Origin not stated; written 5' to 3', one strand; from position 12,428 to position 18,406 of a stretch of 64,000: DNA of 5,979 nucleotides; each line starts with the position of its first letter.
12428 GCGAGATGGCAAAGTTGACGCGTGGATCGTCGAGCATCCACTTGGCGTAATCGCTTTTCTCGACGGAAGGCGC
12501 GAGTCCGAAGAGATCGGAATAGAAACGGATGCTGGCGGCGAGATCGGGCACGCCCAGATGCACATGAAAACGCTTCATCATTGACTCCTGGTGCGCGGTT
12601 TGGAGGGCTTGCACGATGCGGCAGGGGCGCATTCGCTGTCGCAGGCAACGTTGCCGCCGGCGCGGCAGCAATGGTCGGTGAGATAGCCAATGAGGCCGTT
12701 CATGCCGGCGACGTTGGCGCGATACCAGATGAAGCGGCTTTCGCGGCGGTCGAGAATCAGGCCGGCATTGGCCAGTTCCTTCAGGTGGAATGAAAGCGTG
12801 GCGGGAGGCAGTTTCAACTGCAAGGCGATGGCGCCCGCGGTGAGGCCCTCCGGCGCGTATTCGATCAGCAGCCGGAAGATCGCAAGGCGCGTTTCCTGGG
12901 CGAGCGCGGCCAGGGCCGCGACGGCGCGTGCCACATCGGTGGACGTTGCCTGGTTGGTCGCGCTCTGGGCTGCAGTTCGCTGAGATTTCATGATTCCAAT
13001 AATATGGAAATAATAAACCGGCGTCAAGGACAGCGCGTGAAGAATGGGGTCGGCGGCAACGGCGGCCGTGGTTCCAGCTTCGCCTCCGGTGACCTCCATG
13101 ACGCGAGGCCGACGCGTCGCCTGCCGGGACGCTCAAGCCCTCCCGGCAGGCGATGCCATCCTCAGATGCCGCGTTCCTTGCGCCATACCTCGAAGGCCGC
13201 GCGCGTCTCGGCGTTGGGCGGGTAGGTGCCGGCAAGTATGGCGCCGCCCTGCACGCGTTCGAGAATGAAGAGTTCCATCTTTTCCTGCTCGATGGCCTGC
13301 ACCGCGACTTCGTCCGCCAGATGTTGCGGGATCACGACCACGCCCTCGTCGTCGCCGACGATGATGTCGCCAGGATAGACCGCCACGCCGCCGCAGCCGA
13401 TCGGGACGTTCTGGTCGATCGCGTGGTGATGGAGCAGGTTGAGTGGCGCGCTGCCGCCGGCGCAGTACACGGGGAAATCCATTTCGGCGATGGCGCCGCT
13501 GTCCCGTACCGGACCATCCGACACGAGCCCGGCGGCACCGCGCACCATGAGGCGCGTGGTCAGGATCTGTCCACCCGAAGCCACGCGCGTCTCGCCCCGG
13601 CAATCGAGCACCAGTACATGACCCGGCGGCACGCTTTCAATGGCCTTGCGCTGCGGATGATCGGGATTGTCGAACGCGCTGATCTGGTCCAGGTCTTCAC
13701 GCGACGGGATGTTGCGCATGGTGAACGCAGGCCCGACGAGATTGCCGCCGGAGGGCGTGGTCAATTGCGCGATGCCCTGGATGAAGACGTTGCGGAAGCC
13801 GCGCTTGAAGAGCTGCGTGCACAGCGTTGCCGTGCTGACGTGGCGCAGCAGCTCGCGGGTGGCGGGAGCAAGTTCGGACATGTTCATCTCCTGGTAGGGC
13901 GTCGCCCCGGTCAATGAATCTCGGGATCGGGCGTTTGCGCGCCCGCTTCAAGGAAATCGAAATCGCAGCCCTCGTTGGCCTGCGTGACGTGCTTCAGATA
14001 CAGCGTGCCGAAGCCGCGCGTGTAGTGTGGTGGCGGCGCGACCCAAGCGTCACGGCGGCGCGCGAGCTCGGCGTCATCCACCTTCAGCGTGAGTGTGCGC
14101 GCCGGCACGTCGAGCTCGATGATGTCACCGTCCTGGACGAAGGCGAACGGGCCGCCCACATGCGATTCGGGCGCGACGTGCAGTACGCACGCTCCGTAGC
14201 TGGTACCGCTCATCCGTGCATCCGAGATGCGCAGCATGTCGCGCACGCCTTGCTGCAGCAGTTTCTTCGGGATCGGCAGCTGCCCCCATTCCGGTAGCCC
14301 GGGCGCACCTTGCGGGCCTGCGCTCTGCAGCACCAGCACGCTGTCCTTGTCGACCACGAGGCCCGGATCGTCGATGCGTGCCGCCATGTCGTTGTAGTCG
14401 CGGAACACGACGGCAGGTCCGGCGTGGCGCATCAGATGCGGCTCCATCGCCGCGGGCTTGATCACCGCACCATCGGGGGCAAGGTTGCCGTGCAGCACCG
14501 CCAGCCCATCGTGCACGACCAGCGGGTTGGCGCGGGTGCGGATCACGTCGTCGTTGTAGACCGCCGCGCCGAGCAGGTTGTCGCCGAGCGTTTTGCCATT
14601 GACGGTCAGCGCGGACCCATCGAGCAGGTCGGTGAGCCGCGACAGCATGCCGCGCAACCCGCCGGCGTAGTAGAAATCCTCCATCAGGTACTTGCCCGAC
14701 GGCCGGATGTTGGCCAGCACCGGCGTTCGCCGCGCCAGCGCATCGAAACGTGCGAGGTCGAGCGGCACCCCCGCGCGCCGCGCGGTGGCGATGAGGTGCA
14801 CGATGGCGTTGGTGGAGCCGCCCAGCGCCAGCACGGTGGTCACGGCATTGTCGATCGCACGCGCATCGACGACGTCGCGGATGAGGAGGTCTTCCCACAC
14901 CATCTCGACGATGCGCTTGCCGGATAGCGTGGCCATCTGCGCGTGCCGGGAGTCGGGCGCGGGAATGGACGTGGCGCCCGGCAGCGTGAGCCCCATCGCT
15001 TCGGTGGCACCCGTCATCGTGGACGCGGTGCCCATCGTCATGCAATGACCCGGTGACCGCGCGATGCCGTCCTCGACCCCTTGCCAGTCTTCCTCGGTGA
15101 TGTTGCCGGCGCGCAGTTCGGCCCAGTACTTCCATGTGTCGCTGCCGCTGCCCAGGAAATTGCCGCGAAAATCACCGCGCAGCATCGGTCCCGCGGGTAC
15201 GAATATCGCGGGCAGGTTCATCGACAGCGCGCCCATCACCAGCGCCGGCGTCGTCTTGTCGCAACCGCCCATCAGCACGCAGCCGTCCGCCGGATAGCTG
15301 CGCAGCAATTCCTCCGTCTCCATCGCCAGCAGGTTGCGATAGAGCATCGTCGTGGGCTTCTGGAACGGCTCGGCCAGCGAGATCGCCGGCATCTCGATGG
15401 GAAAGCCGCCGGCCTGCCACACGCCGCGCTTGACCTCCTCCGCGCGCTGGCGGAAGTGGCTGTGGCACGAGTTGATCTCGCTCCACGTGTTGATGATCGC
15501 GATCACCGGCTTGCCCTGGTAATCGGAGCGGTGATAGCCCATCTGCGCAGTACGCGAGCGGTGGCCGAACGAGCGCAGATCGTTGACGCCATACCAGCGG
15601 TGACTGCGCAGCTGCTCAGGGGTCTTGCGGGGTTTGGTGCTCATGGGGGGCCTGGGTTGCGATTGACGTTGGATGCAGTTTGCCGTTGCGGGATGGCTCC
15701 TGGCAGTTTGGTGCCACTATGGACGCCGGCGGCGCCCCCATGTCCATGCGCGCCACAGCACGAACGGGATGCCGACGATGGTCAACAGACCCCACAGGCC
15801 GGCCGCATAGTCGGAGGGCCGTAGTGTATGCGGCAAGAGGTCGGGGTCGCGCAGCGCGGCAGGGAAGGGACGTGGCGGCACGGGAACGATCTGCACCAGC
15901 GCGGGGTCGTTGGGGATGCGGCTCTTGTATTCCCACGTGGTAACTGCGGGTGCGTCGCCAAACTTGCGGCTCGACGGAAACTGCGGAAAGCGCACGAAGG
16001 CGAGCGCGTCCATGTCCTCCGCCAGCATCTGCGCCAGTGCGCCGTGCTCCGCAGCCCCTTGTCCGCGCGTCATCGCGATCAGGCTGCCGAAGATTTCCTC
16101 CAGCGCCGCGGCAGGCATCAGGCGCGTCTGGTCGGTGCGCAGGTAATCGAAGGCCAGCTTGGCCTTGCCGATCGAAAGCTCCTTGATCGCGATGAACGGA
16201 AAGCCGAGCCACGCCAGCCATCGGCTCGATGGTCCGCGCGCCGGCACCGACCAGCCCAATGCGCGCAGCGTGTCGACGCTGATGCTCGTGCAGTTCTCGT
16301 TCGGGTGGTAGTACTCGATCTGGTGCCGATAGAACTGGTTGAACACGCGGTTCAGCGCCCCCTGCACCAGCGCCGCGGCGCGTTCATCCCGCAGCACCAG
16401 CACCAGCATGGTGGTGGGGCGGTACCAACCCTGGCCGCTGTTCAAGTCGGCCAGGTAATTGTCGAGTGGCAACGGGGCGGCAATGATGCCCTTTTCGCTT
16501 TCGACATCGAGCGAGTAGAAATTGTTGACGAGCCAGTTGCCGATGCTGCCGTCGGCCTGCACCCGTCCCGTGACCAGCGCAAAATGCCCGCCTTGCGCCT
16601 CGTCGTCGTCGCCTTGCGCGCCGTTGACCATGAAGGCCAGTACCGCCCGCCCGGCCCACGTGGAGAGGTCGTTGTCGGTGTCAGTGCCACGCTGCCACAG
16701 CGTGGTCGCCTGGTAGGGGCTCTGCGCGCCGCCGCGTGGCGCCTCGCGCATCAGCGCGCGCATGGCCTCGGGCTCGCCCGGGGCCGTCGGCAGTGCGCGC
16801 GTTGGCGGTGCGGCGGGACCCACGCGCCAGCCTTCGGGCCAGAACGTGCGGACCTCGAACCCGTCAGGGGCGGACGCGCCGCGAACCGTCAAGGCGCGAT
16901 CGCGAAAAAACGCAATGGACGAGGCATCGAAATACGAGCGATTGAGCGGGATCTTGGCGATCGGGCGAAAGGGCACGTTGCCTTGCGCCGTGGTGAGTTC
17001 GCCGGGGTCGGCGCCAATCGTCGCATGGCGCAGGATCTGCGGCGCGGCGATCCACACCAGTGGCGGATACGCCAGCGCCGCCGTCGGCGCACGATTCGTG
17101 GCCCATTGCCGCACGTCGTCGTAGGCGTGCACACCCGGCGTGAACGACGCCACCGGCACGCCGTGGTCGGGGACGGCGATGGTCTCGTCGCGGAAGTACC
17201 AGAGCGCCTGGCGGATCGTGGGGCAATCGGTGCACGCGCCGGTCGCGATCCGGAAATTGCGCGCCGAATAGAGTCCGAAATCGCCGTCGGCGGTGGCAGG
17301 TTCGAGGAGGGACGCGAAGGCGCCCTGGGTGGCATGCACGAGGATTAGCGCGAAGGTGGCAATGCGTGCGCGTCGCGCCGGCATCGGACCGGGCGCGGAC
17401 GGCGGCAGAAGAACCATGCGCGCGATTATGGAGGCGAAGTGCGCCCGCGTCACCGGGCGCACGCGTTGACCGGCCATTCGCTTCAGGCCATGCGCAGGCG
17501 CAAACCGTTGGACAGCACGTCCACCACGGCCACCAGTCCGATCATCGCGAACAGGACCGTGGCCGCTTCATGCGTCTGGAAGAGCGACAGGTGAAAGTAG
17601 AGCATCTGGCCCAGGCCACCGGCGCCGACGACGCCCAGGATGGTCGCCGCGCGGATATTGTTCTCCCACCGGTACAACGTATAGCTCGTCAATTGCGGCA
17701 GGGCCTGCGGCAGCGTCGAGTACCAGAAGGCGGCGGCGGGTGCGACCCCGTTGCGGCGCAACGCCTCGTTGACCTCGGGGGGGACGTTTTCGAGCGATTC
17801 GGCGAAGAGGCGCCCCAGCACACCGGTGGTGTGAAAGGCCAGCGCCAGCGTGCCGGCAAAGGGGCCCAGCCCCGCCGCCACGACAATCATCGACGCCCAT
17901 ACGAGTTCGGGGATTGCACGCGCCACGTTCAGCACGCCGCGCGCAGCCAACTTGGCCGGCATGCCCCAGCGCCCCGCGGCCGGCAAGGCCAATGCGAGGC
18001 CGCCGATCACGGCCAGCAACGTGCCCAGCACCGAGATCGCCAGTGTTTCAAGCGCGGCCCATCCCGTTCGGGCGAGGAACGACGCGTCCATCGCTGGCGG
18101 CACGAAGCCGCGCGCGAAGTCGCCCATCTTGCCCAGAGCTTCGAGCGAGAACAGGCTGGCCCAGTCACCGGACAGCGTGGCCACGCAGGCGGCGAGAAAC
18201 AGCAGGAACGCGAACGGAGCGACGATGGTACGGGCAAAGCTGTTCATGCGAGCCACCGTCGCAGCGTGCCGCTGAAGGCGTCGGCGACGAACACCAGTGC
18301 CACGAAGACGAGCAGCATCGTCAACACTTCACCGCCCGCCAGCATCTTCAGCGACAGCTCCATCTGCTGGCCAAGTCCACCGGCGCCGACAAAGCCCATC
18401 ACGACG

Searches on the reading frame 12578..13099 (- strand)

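Call 72: search_protein_families(library=pfam, proteins=[window:12578-13099:-], max_evalue=0.00001)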
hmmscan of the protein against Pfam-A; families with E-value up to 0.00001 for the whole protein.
window:12578-13099:- (173 aa): 2 families
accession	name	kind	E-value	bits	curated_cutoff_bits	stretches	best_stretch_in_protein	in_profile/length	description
PF12840.13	HTH_20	-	7.2e-12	45.5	27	1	66-115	1-48/51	Helix-turn-helix domain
PF01022.26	HTH_5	-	1.1e-06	28.9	22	1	69-115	2-45/47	Bacterial regulatory protein, arsR family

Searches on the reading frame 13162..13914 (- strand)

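Call 72: search_protein_families(library=pfam, proteins=[window:13162-13914:-], max_evalue=0.00001)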
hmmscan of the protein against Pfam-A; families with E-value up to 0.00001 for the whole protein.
window:13162-13914:- (250 aa): 1 family
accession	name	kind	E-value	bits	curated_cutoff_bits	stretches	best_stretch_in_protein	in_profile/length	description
PF03737.21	RraA-like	-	6.2e-34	117.8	24.5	1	28-194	1-152/152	Aldolase/RraA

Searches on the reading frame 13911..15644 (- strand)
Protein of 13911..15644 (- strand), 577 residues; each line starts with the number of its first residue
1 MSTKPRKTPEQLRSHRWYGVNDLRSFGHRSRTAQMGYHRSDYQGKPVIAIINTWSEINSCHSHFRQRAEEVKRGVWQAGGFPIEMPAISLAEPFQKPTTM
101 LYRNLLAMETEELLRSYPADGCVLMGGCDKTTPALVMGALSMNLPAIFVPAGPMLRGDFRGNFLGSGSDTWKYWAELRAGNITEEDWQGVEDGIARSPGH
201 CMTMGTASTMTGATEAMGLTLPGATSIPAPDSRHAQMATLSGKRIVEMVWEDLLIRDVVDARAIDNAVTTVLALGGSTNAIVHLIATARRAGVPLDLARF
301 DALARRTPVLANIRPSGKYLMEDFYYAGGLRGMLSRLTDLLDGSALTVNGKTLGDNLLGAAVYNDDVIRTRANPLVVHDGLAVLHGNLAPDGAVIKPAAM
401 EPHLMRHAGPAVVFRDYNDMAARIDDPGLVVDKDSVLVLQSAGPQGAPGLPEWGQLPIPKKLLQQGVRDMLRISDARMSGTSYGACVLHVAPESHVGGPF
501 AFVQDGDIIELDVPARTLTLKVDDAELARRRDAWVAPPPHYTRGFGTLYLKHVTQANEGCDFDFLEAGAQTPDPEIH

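Call 71: search_protein_families(library=pfam, proteins=[window:13911-15644:-], max_evalue=0.00001)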
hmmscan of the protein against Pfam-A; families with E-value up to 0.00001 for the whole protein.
window:13911-15644:- (577 aa): 2 families
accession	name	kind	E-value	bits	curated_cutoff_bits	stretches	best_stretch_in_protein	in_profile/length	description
PF00920.27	ILVD_EDD_N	-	7.1e-106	354.4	27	1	45-356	1-316/316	Dihydroxy-acid/6-phosphogluconate dehydratase N-terminal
PF24877.1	ILV_EDD_C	-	2.1e-62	210.4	27.7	1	366-560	1-191/191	Dihydroxy-acid/6-phosphogluconate dehydratase C-terminal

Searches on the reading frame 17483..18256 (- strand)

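Call 72: search_protein_families(library=pfam, proteins=[window:17483-18256:-], max_evalue=0.00001)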
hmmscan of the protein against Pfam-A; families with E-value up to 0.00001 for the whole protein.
window:17483-18256:- (257 aa): 1 family
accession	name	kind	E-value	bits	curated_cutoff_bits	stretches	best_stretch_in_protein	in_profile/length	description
PF00528.27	BPD_transp_1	-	5.9e-16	59.2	26.4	1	86-252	1-174/184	Binding-protein-dependent transport system inner membrane component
